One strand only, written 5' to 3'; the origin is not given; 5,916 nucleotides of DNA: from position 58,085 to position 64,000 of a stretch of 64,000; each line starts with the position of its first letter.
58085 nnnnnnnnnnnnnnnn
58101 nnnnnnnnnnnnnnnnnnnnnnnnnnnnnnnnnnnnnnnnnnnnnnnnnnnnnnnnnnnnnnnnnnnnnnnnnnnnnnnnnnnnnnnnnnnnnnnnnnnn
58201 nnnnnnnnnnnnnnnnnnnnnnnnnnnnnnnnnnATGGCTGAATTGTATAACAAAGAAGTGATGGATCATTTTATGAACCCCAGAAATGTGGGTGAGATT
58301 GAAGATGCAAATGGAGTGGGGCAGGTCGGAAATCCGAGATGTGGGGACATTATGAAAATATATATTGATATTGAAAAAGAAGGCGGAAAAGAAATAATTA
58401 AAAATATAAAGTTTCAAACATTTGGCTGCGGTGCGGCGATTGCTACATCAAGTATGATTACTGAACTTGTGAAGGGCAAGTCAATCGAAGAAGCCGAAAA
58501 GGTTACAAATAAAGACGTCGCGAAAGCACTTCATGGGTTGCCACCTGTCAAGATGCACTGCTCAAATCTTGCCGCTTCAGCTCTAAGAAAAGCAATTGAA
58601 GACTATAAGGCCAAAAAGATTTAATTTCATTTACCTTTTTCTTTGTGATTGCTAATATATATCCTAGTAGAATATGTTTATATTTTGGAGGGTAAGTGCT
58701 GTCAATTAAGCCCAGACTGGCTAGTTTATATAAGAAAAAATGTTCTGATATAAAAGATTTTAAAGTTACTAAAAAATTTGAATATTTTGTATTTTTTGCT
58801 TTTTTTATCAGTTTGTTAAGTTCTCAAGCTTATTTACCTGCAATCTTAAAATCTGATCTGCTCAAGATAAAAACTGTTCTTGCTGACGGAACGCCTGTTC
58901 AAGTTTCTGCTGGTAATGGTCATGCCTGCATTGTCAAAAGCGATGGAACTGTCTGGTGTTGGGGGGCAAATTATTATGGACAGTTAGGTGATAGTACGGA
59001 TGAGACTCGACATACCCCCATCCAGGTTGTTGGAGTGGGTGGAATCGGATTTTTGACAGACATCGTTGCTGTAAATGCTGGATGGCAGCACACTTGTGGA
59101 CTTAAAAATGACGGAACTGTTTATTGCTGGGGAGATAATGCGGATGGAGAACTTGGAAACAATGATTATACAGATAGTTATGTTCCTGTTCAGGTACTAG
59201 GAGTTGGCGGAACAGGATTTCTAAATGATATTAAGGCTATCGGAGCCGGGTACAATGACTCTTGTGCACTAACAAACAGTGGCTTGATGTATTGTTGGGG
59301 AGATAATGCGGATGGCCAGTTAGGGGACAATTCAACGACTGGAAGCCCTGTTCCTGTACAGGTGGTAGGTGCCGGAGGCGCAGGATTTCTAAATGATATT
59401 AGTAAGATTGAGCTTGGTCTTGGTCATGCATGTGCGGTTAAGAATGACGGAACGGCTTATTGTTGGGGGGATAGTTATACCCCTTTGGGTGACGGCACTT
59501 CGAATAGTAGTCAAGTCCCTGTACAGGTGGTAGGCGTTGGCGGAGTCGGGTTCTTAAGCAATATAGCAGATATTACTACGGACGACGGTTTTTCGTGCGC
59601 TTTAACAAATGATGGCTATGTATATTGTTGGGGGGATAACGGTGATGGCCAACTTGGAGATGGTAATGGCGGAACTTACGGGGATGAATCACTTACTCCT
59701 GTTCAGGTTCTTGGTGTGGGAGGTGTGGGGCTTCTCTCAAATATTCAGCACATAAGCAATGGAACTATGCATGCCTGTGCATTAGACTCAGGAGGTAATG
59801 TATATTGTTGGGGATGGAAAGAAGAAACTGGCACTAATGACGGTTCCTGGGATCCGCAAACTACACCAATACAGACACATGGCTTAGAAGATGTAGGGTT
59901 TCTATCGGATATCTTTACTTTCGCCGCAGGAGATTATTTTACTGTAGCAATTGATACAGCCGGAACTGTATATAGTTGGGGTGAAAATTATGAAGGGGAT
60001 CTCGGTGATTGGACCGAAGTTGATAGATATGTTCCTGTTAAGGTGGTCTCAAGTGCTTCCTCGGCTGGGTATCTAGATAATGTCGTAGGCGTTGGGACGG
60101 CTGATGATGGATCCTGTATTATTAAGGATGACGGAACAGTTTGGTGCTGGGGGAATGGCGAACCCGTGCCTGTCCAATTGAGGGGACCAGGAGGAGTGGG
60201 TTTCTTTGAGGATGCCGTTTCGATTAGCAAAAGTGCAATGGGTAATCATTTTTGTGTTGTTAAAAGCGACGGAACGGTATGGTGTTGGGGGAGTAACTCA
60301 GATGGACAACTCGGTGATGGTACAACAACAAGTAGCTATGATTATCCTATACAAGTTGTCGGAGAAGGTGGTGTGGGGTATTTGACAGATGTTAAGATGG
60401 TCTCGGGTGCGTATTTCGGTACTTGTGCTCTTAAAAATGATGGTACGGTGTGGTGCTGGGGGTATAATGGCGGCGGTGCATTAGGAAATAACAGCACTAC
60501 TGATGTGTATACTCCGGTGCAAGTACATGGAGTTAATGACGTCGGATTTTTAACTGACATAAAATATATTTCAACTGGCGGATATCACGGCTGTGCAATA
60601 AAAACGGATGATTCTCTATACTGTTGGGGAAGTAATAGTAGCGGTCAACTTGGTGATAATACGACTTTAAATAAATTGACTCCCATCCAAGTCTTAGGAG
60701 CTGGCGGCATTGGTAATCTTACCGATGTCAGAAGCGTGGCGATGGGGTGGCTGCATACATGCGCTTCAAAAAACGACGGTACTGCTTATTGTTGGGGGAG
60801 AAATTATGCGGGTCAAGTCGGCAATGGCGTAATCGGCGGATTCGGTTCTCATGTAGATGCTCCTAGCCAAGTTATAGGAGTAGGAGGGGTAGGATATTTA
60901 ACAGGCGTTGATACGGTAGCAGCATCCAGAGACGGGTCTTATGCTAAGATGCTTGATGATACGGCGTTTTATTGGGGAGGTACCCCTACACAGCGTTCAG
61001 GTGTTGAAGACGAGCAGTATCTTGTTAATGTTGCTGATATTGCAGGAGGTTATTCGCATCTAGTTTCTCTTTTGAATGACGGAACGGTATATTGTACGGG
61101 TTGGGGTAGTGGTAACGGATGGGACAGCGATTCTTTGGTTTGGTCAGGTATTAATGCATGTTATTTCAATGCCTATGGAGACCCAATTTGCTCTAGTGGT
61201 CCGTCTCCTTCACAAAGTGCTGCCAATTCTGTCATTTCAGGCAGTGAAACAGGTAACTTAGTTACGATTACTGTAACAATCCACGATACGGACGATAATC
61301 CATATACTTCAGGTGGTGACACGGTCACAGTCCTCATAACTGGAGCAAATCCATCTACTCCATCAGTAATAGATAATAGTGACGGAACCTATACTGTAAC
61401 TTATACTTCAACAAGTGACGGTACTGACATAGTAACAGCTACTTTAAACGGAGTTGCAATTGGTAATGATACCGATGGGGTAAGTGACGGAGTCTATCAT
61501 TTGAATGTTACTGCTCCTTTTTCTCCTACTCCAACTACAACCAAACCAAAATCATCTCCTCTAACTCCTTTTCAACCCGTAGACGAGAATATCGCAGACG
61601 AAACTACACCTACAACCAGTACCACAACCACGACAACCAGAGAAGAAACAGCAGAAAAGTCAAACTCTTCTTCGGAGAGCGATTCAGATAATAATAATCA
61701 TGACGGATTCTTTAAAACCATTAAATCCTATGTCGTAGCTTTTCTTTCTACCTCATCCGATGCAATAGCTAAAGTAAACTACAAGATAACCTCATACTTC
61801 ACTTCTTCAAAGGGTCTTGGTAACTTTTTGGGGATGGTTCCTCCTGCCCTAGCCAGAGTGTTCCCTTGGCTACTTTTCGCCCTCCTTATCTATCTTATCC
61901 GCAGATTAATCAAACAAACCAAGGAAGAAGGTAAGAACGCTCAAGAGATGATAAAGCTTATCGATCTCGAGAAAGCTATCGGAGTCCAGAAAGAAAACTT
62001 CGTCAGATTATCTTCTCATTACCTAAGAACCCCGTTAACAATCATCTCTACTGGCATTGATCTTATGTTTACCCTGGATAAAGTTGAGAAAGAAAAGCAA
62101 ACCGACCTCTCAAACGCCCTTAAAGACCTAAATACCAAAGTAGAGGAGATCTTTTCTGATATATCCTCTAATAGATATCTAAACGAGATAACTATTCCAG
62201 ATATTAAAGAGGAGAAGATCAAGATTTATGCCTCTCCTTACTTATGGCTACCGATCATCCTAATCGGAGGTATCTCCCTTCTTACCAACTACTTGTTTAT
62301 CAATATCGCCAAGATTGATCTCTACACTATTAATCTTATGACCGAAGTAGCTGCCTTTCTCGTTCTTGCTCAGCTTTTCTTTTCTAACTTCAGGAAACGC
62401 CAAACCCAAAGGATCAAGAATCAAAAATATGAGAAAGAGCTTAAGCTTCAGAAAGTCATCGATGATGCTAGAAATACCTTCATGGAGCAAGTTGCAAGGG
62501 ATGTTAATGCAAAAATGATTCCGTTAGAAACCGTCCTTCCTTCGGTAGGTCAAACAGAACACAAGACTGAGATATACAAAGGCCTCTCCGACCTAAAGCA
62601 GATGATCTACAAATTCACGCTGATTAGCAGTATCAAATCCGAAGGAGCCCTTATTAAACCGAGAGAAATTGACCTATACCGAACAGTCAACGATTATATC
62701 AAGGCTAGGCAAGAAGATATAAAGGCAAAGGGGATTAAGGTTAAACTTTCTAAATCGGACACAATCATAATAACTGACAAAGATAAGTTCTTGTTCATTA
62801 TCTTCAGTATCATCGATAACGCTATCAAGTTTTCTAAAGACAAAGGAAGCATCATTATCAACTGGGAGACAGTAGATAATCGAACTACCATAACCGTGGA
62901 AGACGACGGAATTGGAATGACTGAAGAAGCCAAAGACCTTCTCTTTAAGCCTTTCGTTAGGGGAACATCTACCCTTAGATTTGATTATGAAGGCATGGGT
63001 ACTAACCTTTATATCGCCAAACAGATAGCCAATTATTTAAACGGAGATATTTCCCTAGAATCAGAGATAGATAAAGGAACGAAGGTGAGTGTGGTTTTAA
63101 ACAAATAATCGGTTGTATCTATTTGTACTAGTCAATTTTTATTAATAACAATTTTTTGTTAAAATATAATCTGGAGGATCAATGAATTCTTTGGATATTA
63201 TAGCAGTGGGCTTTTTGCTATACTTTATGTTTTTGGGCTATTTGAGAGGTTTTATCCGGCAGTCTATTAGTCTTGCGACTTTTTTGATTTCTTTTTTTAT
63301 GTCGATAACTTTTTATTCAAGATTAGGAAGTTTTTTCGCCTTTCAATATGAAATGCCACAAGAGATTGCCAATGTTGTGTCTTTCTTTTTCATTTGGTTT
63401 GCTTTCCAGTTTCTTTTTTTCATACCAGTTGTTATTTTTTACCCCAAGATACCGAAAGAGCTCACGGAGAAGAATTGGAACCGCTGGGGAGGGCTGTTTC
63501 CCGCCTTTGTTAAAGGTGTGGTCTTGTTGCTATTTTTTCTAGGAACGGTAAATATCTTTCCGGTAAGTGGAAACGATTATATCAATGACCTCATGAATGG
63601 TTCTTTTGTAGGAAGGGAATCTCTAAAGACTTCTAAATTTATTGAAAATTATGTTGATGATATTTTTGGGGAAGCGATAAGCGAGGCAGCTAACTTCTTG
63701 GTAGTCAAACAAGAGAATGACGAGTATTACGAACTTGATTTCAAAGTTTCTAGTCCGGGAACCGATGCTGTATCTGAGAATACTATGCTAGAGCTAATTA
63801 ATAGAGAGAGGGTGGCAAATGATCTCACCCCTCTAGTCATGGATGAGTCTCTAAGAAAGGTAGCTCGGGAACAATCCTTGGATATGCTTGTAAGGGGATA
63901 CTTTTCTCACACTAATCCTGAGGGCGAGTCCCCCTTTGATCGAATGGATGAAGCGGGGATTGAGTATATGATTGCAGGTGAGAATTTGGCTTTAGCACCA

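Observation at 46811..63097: Two giant RCC1-propeller histidine kinases share a 1575-bp nucleotide-identical C-terminal module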

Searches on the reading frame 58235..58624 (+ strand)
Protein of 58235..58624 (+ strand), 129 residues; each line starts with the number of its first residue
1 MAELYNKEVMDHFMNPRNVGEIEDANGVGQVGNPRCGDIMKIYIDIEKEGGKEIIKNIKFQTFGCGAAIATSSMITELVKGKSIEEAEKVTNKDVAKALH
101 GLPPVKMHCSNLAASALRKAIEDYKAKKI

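Call 10: search_protein_families(library=pfam, proteins=[window:58235-58624:+], max_evalue=0.001)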
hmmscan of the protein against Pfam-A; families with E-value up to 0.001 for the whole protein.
window:58235-58624:+ (129 aa): 1 family
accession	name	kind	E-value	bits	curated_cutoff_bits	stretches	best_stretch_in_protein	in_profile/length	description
PF01592.21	NifU_N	-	1e-50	171.6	22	1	5-128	2-124/127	NifU-like N terminal domain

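Call 24: find_encoding_contigs(protein=window:58235-58624:+, flank=10000)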
Protein window:58235-58624:+ (129 aa): no gene with exactly this product is on record in the collection.

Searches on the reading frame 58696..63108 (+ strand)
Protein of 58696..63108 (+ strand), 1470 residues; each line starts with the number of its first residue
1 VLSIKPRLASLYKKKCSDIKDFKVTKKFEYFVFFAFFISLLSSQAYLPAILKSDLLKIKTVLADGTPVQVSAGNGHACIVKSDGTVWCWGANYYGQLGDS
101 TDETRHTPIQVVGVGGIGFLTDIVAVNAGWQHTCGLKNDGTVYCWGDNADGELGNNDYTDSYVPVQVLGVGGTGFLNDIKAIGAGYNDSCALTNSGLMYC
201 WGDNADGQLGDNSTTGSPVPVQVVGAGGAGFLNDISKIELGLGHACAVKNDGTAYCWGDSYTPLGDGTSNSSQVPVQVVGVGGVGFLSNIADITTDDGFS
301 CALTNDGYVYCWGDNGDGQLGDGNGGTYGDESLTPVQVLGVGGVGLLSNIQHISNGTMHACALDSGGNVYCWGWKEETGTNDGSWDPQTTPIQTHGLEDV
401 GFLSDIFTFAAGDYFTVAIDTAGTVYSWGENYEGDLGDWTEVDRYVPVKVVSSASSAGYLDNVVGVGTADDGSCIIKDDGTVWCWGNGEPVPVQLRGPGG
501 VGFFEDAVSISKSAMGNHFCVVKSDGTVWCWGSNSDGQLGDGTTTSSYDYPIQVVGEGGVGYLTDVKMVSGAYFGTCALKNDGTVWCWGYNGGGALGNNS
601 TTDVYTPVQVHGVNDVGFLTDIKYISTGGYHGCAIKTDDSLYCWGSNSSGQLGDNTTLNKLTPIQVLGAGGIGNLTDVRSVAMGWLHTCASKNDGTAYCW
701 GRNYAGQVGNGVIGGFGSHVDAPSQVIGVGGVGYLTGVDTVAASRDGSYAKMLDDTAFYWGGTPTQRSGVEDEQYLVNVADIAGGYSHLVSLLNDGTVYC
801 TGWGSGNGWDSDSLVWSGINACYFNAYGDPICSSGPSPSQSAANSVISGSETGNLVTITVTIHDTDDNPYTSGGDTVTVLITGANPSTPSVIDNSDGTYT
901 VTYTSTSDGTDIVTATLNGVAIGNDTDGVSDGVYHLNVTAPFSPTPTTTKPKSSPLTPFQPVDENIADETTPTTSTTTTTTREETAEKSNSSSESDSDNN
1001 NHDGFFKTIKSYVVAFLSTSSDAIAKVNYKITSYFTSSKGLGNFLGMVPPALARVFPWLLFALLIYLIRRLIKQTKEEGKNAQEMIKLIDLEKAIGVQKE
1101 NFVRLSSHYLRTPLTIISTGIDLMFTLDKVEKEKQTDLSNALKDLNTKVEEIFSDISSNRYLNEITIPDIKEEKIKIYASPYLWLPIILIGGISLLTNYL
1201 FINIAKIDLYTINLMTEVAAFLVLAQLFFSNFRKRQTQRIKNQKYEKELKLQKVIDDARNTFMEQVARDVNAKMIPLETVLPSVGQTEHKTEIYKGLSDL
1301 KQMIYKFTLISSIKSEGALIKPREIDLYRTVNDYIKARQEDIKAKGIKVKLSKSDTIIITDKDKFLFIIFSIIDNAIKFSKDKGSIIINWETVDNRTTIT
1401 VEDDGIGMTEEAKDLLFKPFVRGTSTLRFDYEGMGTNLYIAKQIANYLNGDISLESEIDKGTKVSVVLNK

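Call 6: search_protein_families(library=pfam, proteins=[window:58696-63108:+], max_evalue=0.01)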
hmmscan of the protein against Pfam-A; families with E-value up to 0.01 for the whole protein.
window:58696-63108:+ (1470 aa): 10 families
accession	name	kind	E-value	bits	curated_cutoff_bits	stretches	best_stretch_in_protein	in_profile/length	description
PF25390.1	WD40_RLD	-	1.1e-172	574.8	150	4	64-391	30-342/363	RCC1-like domain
PF13540.12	RCC1_2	-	4.5e-103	335.3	22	13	123-151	1-29/30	Regulator of chromosome condensation (RCC1) repeat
PF00415.24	RCC1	-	6e-79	260.9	21.7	9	83-135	1-49/50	Regulator of chromosome condensation (RCC1) repeat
PF02518.31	HATPase_c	-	9.4e-20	71.6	26.4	1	1361-1468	2-107/111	Histidine kinase-, DNA gyrase B-, and HSP90-like ATPase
PF09134.16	Invasin_D3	-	4.6e-12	46.7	33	1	856-924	22-89/98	Invasin, domain 3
PF25384.1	Alsin_RLD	-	2e-07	31.1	100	0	677-712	276-311/405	Alsin RCC1-like domain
PF00630.25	Filamin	-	2.1e-07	32.1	26.9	1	847-923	14-88/93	Filamin/ABP280 repeat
PF02369.22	Big_1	-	0.00065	20.2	34.9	1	856-920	19-84/93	Bacterial Ig-like domain (group 1)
PF13589.12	HATPase_c_3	-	0.0028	18.1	25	1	1369-1411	7-48/137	Histidine kinase-, DNA gyrase B-, and HSP90-like ATPase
PF00512.31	HisKA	-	0.0063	17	26.9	0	1099-1156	2-57/66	His Kinase A (phospho-acceptor) domain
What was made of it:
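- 58696..63108 (+): Gene 2: RCC1-propeller sensor histidine kinase, 1470 aa (P0243). Pfam (call 6).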

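Call 45: find_homologous_proteins(query=window:58696-63105:+, max_evalue=1e-20)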
Query window:58696-63105:+ (1470 aa): 6212 proteins with E <= 1e-20 among 8000 candidates; the best 120 are listed.
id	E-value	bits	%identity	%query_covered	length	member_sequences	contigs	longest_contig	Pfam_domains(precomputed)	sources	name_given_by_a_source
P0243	0.0e+0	3384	100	100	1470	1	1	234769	PF00415.25,PF13540.13,PF02518.32,PF25384.2,PF09134.17,PF25390.2,PF00630.26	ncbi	-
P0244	0.0e+0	1327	41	45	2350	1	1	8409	PF00415.25,PF17957.8,PF13540.13,PF25384.2,PF25390.2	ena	-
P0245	0.0e+0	1248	43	50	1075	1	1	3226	PF00415.25,PF13540.13,PF25384.2,PF25390.2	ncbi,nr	ncbi:MAG: hypothetical protein EOM19_05475, partial [Candidatus Moranbacteria bacterium]|nr:hypothet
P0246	0.0e+0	1145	34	47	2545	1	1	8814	PF00415.25,PF05593.20,PF13540.13,PF25384.2,PF25390.2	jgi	jgi:alpha-tubulin suppressor-like RCC1 family protein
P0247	0.0e+0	1140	43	50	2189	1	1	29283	PF05860.20,PF00415.25,PF13540.13,PF25384.2,PF25390.2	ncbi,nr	ncbi:MAG: filamentous hemagglutinin N-terminal domain-containing protein, partial [Candidatus Omnitr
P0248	0.0e+0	1132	33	44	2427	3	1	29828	PF00415.25,PF13540.13,PF25384.2,PF00041.28,PF25390.2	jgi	jgi:alpha-tubulin suppressor-like RCC1 family protein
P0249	0.0e+0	1091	33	51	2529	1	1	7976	PF00415.25,PF17957.8,PF13540.13,PF25384.2,PF25390.2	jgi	-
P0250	0.0e+0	1070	35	44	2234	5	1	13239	PF00415.25,PF13540.13,PF25384.2,PF00041.28,PF25390.2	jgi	jgi:alpha-tubulin suppressor-like RCC1 family protein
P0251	0.0e+0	1024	33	53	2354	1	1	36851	PF13576.13,PF00415.25,PF20082.5,PF13599.14,PF13540.13,PF00805.29,PF25384.2,PF25390.2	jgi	jgi:alpha-tubulin suppressor-like RCC1 family protein/uncharacterized protein YjbI with pentapeptide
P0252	2.3e-296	1005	33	50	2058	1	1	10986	PF00415.25,PF13540.13,PF25384.2,PF25390.2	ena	-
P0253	2.8e-292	991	31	51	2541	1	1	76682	PF00415.25,PF13540.13,PF25384.2,PF25390.2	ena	-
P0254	1.0e-290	986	33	40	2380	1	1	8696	PF02412.24,PF00415.25,PF13540.13,PF25384.2,PF25390.2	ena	-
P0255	2.4e-290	985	32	46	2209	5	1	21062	PF28033.1,PF21605.4,PF01108.24,PF25059.2,PF00415.25,PF23376.2,PF13540.13,PF25814.2,PF25384.2,PF16656.12,PF25390.2,PF19743.6,PF00041.28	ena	-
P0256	2.1e-289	982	32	51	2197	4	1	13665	PF00415.25,PF13540.13,PF25384.2,PF00041.28,PF25390.2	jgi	-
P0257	4.0e-286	971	38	47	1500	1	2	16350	PF00415.25,PF13291.13,PF13540.13,PF25384.2,PF25390.2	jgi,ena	-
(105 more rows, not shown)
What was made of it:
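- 58696..63108 (+): 100% database hit on the same NCBI contig (call 45).
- Closest known: Bacterial RCC1-repeat surface proteins of Patescibacteria, Omnitrophota and others. Same: There are double RCC1 propellers with 41-48% protein identity to many giant secreted or surface proteins (call 45).
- Many RCC1 surface proteins exist in Patescibacteria (call 45).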

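Call 46: find_encoding_contigs(protein=P0243, flank=10000)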
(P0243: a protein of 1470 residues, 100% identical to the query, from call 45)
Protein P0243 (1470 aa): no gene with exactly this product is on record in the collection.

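Call 77: find_encoding_contigs(protein=P0515, flank=10000)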
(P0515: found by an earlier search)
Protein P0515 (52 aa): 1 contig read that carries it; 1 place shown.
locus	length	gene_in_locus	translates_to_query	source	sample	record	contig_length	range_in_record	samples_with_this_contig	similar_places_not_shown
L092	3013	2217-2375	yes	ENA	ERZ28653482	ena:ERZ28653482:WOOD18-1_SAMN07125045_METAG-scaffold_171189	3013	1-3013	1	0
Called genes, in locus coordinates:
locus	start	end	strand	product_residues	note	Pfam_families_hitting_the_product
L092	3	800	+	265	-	?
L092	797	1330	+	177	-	PF00072:Response_reg, PF08281:Sigma70_r4_2 (weak), PF00196:GerE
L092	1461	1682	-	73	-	-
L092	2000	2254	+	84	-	-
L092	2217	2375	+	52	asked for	-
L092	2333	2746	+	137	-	-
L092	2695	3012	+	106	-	?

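Call 85: search_protein_families(library=ncbifam, proteins=[window:58696-63105:+], max_evalue=0.001)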
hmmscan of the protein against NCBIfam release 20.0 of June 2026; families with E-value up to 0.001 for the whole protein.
window:58696-63105:+ (1470 aa): 62 families (the best 25 are shown)
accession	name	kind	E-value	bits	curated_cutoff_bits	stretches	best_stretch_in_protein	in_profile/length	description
NF046044.1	PnpS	equivalog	1.6e-24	86.6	400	1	1293-1468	213-389/390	two-component system histidine kinase PnpS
NF033092.0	HK_WalK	equivalog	7.8e-22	77.6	725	1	1310-1468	432-592/594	cell wall metabolism sensor histidine kinase WalK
NF047874.1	MASE3_PAS_HK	subfamily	3.7e-20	72.3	560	1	1355-1468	510-623/655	MASE3 domain-containing sensor histidine kinase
NF041947.1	LuxQ_Vibrio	equivalog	4.3e-20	71.2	1200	1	1344-1468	564-694/843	quorum-sensing autoinducer 2 sensor kinase/phosphatase LuxQ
TIGR02966.1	phoR_proteo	equivalog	4.4e-20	71.9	334.2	1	1297-1467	161-332/333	phosphate regulon sensor histidine kinase PhoR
TIGR02956.1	TMAO_torS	equivalog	1.3e-19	69.8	676.5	1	1320-1463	532-675/967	TMAO reductase system sensor histidine kinase/response regulator TorS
NF041735.1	hist_kin_RppB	equivalog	2.4e-19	69.5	400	1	1299-1468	265-437/438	two-component system sensor histidine kinase RppB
NF045903.1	CuHisKinLciSLeg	equivalog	6e-19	68.7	700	1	1300-1469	188-357/357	copper-responsive two-component system sensor histidine kinase LciS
NF045595.1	HK_scytonemin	equivalog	2.4e-18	65.9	865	1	1291-1468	457-633/637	scytonemin biosynthesis sensor histidine kinase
NF007898.0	PRK10604.1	equivalog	2e-16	60.2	478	1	1287-1464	242-417/433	two-component system sensor histidine kinase RstB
TIGR02916.1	PEP_his_kin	equivalog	2.3e-16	59.5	300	1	1324-1468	542-678/679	XrtA/PEP-CTERM system histidine kinase PrsK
NF008312.0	PRK11100.1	equivalog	5.9e-16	58.4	356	1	1282-1469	286-473/477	two-component system sensor histidine kinase CreC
TIGR03785.1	marine_sort_HK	equivalog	9.4e-16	57.2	612.2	1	1323-1466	556-700/703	proteobacterial dedicated sortase system histidine kinase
NF006800.0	PRK09303.1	equivalog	3.2e-15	56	342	1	1291-1463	197-370/383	histidine kinase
NF041832.1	near_NosP_CTERM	subfamily_domain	4.4e-15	55.6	400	1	1292-1468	48-223/370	NahK/ErcS family hybrid sensor histidine kinase/response regulator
NF047465.1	hybrid_HK_LvrA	exception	9.3e-13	47.1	1200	1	1300-1470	654-818/819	hybrid histidine kinase/response regulator LvrA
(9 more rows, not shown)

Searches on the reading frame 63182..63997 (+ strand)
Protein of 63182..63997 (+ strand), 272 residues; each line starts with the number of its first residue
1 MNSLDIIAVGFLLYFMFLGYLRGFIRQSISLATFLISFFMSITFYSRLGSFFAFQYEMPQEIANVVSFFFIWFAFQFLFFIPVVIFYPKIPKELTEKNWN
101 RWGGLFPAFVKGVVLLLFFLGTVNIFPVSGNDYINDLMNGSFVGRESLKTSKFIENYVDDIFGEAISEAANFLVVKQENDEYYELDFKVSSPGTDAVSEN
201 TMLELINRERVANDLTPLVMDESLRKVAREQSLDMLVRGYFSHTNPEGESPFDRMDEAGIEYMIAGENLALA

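Call 38: search_protein_families(library=pfam, proteins=[window:63182-63997:+], max_evalue=0.001)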
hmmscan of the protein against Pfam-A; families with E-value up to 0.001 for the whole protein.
window:63182-63997:+ (272 aa): 2 families
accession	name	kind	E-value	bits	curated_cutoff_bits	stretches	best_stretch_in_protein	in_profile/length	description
PF02674.22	Colicin_V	-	1.5e-16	61.1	29.3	1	4-133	1-129/144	Colicin V production protein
PF00188.32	CAP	-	5.2e-07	31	21.1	1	203-267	1-65/117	Cysteine-rich secretory protein family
